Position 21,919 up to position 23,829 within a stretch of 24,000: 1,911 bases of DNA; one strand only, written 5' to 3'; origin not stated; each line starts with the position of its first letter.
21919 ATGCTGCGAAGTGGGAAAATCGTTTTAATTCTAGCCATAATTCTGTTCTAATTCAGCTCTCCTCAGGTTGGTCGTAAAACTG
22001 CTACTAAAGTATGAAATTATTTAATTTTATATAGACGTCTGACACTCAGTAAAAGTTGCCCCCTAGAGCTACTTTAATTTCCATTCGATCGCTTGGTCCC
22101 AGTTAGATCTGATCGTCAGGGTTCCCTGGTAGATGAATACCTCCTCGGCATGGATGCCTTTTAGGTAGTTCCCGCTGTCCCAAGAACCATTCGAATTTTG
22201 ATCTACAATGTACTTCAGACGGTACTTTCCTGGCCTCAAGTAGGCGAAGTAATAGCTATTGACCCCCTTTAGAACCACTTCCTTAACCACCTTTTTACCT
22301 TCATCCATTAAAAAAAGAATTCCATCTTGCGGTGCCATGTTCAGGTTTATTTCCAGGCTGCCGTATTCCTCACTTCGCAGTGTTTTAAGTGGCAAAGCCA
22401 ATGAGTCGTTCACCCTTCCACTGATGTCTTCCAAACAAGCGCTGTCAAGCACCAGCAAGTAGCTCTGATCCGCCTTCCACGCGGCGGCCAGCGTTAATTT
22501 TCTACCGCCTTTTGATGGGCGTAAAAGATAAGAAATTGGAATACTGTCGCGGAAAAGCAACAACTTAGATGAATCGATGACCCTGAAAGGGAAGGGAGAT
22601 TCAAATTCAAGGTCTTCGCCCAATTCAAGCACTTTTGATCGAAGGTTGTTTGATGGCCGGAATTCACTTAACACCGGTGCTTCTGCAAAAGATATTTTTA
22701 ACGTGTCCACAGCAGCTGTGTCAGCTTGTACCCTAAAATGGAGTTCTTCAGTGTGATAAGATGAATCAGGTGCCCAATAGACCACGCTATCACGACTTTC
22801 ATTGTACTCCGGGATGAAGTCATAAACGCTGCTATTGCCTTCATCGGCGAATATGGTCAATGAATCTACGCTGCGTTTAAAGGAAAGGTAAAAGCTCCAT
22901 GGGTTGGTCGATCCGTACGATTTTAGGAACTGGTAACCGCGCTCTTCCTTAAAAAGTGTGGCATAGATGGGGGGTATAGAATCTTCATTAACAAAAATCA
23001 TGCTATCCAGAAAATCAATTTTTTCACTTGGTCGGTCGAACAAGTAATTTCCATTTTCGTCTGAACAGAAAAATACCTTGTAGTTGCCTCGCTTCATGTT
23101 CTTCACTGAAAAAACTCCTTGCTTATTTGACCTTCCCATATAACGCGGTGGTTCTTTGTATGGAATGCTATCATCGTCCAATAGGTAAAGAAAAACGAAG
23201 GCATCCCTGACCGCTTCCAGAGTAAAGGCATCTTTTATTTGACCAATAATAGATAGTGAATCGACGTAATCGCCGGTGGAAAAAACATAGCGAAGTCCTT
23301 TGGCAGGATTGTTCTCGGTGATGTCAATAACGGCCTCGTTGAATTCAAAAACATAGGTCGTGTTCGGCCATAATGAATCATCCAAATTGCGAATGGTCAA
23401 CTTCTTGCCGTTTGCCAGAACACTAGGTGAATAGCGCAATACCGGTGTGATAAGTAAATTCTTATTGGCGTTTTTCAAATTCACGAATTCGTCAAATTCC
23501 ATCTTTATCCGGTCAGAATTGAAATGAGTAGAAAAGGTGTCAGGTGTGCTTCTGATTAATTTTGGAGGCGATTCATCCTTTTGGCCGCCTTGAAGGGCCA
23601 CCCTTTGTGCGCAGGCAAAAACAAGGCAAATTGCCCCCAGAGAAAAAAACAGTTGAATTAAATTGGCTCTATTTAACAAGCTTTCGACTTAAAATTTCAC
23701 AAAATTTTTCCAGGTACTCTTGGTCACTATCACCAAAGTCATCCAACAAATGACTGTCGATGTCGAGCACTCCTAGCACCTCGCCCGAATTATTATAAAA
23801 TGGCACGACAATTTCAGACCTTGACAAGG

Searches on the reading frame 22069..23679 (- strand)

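Call 24: search_protein_families(library=pfam, proteins=[window:22069-23679:-], max_evalue=0.001)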
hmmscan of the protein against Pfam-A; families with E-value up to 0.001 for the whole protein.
window:22069-23679:- (536 aa): 2 families
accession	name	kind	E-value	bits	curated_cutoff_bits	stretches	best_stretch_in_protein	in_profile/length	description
PF13205.12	Big_5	-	5.8e-15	56.4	23.6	1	35-135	1-105/105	Bacterial Ig-like domain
PF09912.14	DUF2141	-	9e-06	26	24.4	0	184-216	40-72/112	Uncharacterized protein conserved in bacteria (DUF2141)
